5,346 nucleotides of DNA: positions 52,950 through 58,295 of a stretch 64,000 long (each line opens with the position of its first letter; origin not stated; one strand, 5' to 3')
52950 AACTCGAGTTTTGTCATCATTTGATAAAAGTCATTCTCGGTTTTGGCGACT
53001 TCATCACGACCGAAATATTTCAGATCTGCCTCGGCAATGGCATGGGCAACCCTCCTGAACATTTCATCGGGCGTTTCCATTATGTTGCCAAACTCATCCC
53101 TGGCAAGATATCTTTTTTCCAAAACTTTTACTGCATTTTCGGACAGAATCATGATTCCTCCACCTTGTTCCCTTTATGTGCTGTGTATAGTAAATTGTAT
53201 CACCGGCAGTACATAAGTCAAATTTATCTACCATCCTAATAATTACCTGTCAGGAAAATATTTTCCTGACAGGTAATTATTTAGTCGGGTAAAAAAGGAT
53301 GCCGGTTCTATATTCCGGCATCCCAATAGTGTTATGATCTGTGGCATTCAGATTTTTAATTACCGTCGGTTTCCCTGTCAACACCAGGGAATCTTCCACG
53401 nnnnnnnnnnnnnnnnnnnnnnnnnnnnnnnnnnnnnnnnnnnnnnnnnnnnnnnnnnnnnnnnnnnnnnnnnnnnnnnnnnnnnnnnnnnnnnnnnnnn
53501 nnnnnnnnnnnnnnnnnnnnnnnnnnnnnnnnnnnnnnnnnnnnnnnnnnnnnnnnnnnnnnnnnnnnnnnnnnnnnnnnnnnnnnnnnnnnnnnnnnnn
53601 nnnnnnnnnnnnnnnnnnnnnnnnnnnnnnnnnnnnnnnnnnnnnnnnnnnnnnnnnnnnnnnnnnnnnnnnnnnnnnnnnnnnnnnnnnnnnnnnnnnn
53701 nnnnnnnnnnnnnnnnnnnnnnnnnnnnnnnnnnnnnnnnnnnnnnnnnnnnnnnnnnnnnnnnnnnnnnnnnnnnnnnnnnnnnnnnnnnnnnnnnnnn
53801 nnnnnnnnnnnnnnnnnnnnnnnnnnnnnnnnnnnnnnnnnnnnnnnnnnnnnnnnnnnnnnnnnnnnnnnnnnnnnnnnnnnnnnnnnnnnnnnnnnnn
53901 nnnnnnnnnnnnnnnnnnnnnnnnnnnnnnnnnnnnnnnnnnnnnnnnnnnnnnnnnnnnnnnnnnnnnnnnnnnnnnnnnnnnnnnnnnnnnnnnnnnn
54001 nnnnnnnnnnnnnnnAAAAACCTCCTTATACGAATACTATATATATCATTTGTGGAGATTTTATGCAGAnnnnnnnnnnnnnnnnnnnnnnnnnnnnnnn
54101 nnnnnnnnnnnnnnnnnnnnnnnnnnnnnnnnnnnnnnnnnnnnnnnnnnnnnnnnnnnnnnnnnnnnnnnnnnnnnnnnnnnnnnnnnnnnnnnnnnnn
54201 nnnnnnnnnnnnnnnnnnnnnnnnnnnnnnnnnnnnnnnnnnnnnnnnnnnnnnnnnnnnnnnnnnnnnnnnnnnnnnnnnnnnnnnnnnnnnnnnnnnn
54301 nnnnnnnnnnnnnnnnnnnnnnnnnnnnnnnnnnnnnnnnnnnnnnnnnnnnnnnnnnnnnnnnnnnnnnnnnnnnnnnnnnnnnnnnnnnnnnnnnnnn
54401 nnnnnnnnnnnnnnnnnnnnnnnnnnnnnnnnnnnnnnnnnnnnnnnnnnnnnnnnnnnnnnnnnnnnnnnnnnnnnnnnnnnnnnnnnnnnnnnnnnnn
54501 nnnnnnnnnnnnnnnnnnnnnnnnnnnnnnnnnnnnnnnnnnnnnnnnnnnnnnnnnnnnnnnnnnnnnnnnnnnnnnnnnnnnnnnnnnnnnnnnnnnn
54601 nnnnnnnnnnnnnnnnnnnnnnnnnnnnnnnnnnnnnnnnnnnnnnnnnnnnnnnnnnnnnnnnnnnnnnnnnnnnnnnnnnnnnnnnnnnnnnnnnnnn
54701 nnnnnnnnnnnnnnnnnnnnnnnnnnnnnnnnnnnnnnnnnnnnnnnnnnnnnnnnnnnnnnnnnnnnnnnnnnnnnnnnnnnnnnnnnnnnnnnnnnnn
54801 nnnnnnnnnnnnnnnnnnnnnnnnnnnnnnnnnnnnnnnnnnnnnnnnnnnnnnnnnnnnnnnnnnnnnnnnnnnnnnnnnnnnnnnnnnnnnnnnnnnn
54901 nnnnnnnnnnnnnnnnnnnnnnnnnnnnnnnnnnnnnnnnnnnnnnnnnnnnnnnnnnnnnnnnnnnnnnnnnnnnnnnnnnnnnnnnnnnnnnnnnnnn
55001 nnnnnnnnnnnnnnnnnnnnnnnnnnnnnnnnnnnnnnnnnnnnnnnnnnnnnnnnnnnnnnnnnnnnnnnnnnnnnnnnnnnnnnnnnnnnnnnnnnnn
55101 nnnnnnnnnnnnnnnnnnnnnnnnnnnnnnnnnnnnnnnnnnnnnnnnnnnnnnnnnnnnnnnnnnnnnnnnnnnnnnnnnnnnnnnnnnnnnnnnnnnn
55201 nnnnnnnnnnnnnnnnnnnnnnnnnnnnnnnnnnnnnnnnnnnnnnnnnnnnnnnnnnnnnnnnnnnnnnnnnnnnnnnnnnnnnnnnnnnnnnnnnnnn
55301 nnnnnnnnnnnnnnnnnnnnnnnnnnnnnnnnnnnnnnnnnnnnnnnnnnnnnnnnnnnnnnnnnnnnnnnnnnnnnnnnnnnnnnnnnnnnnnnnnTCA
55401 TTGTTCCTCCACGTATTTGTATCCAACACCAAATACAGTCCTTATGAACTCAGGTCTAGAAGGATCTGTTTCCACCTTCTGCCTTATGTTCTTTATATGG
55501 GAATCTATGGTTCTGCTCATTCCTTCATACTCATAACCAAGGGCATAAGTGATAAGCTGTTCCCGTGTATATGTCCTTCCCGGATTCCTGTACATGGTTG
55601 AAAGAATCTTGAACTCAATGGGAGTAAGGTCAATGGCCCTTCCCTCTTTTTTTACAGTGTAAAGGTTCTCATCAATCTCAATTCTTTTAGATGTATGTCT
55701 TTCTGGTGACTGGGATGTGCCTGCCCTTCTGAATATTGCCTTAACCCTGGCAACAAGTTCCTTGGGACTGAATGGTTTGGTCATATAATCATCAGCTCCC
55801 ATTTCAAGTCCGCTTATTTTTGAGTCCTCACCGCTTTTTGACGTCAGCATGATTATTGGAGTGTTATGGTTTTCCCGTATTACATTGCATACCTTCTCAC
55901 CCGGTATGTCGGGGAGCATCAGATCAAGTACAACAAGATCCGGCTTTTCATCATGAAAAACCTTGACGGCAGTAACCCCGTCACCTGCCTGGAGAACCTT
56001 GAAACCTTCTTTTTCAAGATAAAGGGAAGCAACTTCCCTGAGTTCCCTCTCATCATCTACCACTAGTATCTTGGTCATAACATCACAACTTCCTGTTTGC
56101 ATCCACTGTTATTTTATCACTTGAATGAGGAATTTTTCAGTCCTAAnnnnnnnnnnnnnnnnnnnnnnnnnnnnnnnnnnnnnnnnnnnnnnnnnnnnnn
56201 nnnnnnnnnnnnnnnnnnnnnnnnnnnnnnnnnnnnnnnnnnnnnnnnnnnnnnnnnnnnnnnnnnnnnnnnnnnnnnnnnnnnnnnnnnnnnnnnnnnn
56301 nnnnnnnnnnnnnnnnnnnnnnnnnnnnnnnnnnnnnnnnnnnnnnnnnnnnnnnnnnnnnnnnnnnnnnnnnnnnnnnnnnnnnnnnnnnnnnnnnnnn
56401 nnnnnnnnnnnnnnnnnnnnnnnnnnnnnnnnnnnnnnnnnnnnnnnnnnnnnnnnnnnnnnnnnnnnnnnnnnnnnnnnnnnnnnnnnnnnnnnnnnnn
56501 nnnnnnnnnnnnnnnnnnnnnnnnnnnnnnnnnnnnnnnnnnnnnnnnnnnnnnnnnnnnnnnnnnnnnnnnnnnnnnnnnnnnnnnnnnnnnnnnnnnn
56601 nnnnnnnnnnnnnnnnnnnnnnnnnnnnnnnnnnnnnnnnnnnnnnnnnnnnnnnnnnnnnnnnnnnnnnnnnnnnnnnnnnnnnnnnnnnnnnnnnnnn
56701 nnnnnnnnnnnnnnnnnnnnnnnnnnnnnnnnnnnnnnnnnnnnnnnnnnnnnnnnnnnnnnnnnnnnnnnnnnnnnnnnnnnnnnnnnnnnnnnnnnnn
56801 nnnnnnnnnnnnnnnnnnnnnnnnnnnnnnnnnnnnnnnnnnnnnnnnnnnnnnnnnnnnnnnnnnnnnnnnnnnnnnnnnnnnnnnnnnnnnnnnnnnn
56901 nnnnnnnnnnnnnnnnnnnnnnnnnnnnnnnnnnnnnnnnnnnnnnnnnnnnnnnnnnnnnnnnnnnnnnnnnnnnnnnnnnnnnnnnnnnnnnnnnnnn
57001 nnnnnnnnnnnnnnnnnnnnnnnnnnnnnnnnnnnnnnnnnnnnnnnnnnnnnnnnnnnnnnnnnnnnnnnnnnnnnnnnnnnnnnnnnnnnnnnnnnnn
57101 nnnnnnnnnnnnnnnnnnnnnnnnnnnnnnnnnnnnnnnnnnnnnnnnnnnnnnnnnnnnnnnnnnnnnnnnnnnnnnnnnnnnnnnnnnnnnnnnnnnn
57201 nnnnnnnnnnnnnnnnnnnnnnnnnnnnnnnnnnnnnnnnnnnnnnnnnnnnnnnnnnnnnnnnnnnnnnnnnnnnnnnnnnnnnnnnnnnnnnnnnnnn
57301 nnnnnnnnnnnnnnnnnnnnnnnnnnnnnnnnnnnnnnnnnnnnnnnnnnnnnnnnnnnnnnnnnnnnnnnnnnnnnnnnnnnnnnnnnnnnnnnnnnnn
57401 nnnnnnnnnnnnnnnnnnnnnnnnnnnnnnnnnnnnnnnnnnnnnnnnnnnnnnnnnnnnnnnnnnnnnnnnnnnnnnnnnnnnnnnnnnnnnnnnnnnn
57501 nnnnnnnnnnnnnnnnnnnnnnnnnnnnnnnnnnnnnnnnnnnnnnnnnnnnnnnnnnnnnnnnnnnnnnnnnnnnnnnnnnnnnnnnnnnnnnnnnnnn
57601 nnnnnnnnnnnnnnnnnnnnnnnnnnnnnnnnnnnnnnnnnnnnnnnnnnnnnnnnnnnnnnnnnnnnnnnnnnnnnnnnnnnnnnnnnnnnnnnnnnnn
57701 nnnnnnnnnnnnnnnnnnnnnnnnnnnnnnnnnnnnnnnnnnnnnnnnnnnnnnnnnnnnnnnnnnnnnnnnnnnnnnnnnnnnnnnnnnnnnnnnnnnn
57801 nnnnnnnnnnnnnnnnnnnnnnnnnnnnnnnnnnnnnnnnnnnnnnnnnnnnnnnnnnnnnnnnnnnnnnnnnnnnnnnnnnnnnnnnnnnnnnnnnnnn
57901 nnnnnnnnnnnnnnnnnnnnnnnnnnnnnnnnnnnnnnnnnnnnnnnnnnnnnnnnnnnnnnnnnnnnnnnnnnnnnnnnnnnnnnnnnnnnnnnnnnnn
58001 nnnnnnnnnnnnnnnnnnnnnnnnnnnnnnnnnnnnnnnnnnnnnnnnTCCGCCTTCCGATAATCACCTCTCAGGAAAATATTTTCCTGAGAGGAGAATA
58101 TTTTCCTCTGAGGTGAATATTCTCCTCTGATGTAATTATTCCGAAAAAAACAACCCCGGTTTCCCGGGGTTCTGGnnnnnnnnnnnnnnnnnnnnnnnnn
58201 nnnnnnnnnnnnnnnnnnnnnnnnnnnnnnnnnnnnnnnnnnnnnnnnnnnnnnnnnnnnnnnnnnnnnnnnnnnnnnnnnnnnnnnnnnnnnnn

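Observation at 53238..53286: Repeated intergenic element, copy b: 44-bp perfect palindrome about 20 bp upstream of the nrdJ -35 and just after a terminator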

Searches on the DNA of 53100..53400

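Call 62: search_rna_families(source=window, start=53100, end=53400, threshold=evalue, max_evalue=1)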
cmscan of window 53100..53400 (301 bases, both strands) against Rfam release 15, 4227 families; matches with E-value up to 1: 10.
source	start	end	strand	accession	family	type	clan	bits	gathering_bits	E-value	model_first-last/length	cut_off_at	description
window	53226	53294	-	RF03585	mir-3938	Gene; miRNA;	-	32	94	5.6e-05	1-88/88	no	mir-3938 microRNA precursor family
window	53193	53284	-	RF02325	TtnuHACA18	Gene; snRNA; snoRNA; HACA-box;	-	28.3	100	0.016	1-130/130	no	Tetrahymena snoRNA TtnuHACA18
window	53180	53282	+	RF01470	rli38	Gene; sRNA;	-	26.4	49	0.09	1-150/150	no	Listeria sRNA rli38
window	53237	53382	-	RF01470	rli38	Gene; sRNA;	-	26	49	0.11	1-150/150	no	Listeria sRNA rli38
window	53289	53354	-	RF03534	sRNA71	Gene; sRNA;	-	25.7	50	0.075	1-104/104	no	Staphylococcus sRNA71 small RNA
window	53231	53288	-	RF04068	mir-3927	Gene; miRNA;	-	25.2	90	0.018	1-85/85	no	mir-3927 microRNA precursor family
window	53222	53298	+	RF04068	mir-3927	Gene; miRNA;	-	23.1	90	0.058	1-85/85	no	mir-3927 microRNA precursor family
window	53238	53281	-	RF04170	MIR7723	Gene; miRNA;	-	20.3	200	0.064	1-235/235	no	MIR7723 microRNA precursor family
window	53245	53274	+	RF03747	mir-4536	Gene; miRNA;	-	19.5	76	0.42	1-88/88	no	mir-4536 microRNA precursor family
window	53236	53283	-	RF04156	MIR2670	Gene; miRNA;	-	19.4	117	0.053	1-200/200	no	MIR2670 microRNA precursor family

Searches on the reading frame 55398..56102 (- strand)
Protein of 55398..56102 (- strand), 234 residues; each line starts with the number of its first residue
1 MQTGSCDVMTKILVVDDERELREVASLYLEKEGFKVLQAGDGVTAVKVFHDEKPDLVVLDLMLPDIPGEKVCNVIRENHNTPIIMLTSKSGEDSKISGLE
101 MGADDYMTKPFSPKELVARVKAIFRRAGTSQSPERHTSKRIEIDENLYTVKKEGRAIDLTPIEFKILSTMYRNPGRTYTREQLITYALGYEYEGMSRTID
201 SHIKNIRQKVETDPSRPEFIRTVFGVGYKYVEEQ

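Call 6: search_protein_families(library=pfam, proteins=[window:55398-56102:-])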
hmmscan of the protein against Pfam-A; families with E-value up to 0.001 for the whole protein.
window:55398-56102:- (234 aa): 3 families
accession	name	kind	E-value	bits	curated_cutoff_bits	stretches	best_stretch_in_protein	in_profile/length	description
PF00072.30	Response_reg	-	3.3e-29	101.7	30.2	1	12-121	1-111/111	Response regulator receiver domain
PF00486.34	Trans_reg_C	-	1.2e-23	83.4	26.2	1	154-229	1-76/77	Transcriptional regulatory protein, C terminal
PF23198.2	PDE8A_N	-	0.00062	20.1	29.6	1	11-99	12-107/147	PDE8A-like, N-terminal domain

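Call 15: find_encoding_contigs(protein=window:55398-56102:-, flank=10000, max_places=10)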
Protein window:55398-56102:- (234 aa): 4 contigs read that carry it; 3 places shown.
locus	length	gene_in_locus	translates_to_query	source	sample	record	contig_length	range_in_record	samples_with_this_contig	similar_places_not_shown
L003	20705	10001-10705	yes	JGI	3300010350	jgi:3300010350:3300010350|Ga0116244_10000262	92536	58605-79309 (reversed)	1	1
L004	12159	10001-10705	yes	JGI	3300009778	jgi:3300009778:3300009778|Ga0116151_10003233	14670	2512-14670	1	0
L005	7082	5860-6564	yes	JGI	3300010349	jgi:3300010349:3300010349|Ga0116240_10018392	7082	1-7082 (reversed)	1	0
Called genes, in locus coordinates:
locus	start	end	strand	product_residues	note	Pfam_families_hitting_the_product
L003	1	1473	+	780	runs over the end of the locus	PF00005:ABC_tran, PF02687:FtsX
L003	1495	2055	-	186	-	PF02586:SRAP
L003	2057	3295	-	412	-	PF00817:IMS, PF11799:IMS_C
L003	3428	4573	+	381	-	PF01208:URO-D (faint)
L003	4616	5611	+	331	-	PF00480:ROK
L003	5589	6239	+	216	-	PF13580:SIS_2, PF01380:SIS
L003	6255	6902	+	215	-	PF01081:Aldolase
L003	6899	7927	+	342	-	PF00294:PfkB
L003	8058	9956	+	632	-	-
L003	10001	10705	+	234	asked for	PF00072:Response_reg, PF00486:Trans_reg_C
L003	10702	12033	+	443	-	PF00512:HisKA, PF02518:HATPase_c, PF13589:HATPase_c_3 (weak)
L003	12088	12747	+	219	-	-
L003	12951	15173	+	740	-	PF00317:Ribonuc_red_lgN, PF02867:Ribonuc_red_lgC, PF12637:TSCPD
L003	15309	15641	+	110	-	-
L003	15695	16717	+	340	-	PF01208:URO-D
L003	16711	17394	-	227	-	PF13367:PrsW-protease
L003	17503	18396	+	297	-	PF01408:GFO_IDH_MocA (weak)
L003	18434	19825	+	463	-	PF02900:LigB, PF01875:Memo, PF01871:AMMECR1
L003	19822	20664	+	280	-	PF04055:Radical_SAM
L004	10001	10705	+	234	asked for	PF00072:Response_reg, PF00486:Trans_reg_C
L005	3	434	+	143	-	?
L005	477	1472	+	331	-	PF00480:ROK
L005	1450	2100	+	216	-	PF13580:SIS_2, PF01380:SIS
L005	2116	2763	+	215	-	PF01081:Aldolase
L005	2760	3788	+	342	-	PF00294:PfkB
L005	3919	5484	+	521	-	-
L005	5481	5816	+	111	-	-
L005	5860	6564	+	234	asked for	PF00072:Response_reg, PF00486:Trans_reg_C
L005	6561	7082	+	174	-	?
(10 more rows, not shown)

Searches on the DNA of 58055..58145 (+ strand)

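Call 63: search_dna_similar(query=window:58055-58145:+, collection=plasmids, mode=distant, max_evalue=0.01, max_rows=10)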
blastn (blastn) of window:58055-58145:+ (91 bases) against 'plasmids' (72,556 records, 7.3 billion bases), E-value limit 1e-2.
No match.

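Call 64: search_dna_similar(query=window:58055-58145:+, collection=phages, mode=distant, max_evalue=0.01, max_rows=10)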
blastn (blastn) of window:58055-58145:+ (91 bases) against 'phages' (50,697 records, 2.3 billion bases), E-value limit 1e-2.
No match.
